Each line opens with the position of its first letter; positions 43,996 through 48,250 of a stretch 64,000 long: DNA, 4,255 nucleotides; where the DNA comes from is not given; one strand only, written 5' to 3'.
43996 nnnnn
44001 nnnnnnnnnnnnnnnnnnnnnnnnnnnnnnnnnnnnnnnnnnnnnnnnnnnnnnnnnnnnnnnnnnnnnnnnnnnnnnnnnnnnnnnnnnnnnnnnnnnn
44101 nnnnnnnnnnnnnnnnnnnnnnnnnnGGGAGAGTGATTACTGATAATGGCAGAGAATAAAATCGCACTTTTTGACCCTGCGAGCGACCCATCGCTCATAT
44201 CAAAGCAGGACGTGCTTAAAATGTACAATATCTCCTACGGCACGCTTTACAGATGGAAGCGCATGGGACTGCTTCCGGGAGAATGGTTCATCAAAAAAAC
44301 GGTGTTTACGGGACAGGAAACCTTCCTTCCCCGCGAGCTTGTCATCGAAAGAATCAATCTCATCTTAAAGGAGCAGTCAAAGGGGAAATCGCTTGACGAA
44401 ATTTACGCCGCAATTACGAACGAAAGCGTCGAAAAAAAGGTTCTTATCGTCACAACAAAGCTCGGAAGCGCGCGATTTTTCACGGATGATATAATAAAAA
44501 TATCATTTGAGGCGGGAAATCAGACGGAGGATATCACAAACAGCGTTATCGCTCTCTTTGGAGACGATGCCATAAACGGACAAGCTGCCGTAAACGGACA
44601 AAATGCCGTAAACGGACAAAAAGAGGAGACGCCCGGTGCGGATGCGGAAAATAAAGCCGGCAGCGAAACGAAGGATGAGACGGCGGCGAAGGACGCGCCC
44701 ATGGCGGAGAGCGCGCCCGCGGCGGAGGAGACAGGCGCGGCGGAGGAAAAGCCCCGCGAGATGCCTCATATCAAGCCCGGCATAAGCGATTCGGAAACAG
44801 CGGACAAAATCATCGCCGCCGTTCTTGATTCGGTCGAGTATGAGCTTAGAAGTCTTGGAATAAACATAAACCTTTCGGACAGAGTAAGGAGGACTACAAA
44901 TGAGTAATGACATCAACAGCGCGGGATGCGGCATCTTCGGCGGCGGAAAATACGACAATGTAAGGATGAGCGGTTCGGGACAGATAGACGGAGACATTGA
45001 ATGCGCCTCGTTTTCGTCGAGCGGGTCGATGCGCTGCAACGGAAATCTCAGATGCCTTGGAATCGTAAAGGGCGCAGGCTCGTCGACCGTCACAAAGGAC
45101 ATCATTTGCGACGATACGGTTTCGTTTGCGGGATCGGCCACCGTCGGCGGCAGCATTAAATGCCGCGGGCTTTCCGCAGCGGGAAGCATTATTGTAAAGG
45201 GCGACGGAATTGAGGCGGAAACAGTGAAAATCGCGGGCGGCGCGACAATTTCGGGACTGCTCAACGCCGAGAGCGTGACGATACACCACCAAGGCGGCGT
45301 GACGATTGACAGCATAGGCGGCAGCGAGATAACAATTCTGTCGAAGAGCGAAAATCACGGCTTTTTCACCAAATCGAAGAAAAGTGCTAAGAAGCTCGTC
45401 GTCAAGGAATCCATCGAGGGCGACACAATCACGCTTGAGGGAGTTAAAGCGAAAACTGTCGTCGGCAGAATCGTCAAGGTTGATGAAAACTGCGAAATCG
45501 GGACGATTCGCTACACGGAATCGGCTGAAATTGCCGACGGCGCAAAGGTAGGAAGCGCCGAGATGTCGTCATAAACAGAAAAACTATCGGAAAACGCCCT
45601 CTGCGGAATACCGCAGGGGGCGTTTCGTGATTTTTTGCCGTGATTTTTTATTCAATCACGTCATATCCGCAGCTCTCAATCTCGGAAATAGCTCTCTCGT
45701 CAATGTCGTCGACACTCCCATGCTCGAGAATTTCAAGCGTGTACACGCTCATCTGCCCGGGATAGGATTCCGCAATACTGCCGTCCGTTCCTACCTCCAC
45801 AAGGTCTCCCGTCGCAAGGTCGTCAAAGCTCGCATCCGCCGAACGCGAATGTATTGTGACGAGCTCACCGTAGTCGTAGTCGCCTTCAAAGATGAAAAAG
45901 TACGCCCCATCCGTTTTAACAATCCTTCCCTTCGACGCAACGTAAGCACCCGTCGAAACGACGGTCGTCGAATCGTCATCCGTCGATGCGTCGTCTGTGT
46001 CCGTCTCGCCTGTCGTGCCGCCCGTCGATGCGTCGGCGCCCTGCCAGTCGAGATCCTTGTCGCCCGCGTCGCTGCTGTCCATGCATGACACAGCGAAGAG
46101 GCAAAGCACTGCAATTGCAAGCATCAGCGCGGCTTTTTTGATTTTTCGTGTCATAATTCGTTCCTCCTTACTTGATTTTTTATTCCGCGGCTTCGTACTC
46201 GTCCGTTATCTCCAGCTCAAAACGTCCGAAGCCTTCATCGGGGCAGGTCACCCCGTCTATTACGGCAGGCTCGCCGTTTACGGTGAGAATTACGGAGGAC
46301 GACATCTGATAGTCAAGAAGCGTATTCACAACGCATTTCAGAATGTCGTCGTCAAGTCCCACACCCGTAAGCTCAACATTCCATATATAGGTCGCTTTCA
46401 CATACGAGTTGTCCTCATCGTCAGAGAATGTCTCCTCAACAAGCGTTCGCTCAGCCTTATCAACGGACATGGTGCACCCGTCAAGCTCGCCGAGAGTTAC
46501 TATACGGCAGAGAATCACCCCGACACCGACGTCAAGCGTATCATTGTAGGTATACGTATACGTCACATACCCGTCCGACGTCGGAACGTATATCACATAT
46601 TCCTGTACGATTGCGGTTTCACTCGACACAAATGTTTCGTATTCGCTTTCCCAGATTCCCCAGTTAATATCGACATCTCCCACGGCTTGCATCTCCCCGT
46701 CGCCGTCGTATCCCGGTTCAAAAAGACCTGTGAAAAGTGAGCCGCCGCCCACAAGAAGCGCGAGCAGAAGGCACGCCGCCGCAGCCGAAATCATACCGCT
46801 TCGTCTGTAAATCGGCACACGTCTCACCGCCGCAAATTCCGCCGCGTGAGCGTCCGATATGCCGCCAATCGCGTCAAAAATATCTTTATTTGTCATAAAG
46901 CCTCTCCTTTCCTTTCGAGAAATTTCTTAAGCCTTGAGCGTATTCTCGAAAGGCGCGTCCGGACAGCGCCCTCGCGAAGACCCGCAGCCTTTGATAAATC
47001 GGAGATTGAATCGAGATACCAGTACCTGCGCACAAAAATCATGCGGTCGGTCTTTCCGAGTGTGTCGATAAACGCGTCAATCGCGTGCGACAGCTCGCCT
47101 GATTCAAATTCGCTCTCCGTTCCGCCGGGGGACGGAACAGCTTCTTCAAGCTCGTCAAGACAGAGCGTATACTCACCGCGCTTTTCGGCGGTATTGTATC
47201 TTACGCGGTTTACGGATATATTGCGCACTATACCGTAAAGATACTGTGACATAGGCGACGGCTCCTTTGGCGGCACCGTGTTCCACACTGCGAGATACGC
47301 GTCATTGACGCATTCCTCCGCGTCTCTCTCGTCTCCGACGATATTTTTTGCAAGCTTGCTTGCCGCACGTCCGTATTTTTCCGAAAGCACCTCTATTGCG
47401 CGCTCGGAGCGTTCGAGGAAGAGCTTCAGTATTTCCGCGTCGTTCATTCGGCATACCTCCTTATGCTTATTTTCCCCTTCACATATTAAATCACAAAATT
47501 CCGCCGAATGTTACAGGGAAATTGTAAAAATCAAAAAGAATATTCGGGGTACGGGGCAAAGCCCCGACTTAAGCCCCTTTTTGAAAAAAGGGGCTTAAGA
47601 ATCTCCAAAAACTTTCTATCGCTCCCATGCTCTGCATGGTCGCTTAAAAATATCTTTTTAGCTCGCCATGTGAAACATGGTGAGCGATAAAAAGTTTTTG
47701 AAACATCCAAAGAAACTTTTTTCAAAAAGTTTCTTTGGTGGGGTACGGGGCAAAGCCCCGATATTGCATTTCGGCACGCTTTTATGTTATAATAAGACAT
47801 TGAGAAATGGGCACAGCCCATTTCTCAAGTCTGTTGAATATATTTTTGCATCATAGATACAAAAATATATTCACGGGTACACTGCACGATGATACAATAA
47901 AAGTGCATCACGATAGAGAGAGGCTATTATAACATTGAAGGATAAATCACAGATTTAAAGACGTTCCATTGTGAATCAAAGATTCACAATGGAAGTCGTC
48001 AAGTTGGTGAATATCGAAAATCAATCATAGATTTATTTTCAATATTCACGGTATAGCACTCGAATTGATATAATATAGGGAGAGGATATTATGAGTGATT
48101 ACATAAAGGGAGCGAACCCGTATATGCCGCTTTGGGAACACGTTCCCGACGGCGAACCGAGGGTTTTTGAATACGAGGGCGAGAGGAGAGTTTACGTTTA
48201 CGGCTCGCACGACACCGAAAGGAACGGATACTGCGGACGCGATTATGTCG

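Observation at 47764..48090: Five-copy family of promoter-proximal multi-hairpin modules (F1): pairing and framing motifs conserved while stem sequences turn over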

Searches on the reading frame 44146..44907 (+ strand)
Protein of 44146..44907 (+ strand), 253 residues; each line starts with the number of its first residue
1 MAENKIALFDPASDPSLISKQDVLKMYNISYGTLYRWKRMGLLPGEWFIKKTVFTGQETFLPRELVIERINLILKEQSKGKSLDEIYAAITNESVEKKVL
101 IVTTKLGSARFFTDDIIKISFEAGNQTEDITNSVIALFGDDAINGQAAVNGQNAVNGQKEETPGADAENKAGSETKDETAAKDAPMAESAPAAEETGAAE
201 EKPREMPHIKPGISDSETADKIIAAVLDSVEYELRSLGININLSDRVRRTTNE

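Call 25: search_protein_families(library=pfam, proteins=[window:44146-44907:+], max_evalue=0.001)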
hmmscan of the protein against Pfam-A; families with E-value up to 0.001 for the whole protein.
window:44146-44907:+ (253 aa): 1 family
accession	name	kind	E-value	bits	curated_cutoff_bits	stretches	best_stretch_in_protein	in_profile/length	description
PF13171.11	DUF4004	-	1.2e-30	107.9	27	1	17-99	2-83/197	Protein of unknown function (DUF4004)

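Call 35: find_encoding_contigs(protein=window:44146-44907:+, flank=10000, max_places=10)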
Protein window:44146-44907:+ (253 aa): 2 contigs read that carry it; 2 places shown.
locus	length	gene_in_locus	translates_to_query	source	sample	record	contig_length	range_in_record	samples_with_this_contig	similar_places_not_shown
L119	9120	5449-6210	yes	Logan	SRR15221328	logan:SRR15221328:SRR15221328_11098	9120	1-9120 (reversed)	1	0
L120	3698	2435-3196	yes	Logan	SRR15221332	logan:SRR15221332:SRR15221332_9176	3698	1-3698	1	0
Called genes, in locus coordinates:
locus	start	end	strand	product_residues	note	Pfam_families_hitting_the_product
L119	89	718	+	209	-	-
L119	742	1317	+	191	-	-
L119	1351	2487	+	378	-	PF01168:Ala_racemase_N, PF00842:Ala_racemase_C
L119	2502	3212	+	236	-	-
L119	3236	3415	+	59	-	-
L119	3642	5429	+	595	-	-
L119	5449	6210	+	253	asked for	PF13171:DUF4004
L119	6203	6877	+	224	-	PF04519:Bactofilin (faint)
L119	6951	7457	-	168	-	PF11518:DUF3221 (weak)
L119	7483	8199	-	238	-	-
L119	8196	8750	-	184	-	PF08281:Sigma70_r4_2 (faint), PF04542:Sigma70_r2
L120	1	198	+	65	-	?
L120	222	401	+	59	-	-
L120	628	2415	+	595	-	-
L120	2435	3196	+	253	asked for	PF13171:DUF4004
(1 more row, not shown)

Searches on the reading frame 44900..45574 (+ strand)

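Call 25: search_protein_families(library=pfam, proteins=[window:44900-45574:+], max_evalue=0.001)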
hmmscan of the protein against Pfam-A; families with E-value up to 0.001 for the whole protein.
window:44900-45574:+ (224 aa): 1 family
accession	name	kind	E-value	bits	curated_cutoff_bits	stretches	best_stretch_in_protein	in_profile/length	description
PF04519.19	Bactofilin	-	4.5e-06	27.3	27.9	1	42-132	11-91/98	Polymer-forming cytoskeletal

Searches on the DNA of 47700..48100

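Call 13: search_rna_families(source=window, start=47700, end=48100, threshold=evalue, max_evalue=10, show_alignments=2)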
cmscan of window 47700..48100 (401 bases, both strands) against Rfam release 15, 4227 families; matches with E-value up to 10: 17.
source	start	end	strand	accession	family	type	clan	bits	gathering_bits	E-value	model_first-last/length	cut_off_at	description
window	47785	47875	-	RF00238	ctRNA_pND324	Gene; antisense;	-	26.2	45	0.089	1-86/86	no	ctRNA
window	47741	47867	+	RF01794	sok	Gene; antitoxin;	-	20.3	59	0.017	1-157/157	no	sok antitoxin (CssrC)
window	47799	47829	-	RF03497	MIR5038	Gene; miRNA;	-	19.9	70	0.27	1-75/75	no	MIR5038 microRNA precursor family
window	47823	47891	-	RF04009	mir-754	Gene; miRNA;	-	19.7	84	0.33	1-78/78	no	mir-754 microRNA precursor family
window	47799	47829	+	RF03497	MIR5038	Gene; miRNA;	-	19.5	70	0.35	1-75/75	no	MIR5038 microRNA precursor family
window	47933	48026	+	RF04059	MIR5020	Gene; miRNA;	-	18.7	73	0.41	1-109/109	no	MIR5020 microRNA precursor family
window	47835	47874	-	RF04217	mir-297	Gene; miRNA;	-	16.4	90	4.1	1-71/71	no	mir-297 microRNA precursor family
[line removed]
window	47703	47744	+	RF00744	mir-361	Gene; miRNA;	-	16.1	70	1.7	14-58/71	no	mir-361 microRNA precursor family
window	48007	48047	-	RF03621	MIR4245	Gene; miRNA;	-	15.6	74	5.6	1-128/128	no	MIR4245 microRNA precursor family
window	47931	48046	-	RF00433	Hsp90_CRE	Cis-reg; thermoregulator;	-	15.3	50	3.7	1-152/152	no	Hsp90 cis-regulatory element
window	47964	47992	-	RF03621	MIR4245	Gene; miRNA;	-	14.9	74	8.5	1-128/128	no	MIR4245 microRNA precursor family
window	47710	47736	-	RF03485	mir-4000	Gene; miRNA;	-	14.5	58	4.8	14-40/54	no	mir-4000 microRNA precursor family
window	47747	47918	+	RF02195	TP53TG1_1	Gene; lncRNA;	-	14.1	40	1.9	1-153/153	no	TP53 target 1 conserved region 1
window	47958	47994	+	RF04346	Plastid-ccsA-ndhD-1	Cis-reg;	CL00154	13.7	48.5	8.2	1-57/57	no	Plastid-ccsA-ndhD-1 3UTR RNA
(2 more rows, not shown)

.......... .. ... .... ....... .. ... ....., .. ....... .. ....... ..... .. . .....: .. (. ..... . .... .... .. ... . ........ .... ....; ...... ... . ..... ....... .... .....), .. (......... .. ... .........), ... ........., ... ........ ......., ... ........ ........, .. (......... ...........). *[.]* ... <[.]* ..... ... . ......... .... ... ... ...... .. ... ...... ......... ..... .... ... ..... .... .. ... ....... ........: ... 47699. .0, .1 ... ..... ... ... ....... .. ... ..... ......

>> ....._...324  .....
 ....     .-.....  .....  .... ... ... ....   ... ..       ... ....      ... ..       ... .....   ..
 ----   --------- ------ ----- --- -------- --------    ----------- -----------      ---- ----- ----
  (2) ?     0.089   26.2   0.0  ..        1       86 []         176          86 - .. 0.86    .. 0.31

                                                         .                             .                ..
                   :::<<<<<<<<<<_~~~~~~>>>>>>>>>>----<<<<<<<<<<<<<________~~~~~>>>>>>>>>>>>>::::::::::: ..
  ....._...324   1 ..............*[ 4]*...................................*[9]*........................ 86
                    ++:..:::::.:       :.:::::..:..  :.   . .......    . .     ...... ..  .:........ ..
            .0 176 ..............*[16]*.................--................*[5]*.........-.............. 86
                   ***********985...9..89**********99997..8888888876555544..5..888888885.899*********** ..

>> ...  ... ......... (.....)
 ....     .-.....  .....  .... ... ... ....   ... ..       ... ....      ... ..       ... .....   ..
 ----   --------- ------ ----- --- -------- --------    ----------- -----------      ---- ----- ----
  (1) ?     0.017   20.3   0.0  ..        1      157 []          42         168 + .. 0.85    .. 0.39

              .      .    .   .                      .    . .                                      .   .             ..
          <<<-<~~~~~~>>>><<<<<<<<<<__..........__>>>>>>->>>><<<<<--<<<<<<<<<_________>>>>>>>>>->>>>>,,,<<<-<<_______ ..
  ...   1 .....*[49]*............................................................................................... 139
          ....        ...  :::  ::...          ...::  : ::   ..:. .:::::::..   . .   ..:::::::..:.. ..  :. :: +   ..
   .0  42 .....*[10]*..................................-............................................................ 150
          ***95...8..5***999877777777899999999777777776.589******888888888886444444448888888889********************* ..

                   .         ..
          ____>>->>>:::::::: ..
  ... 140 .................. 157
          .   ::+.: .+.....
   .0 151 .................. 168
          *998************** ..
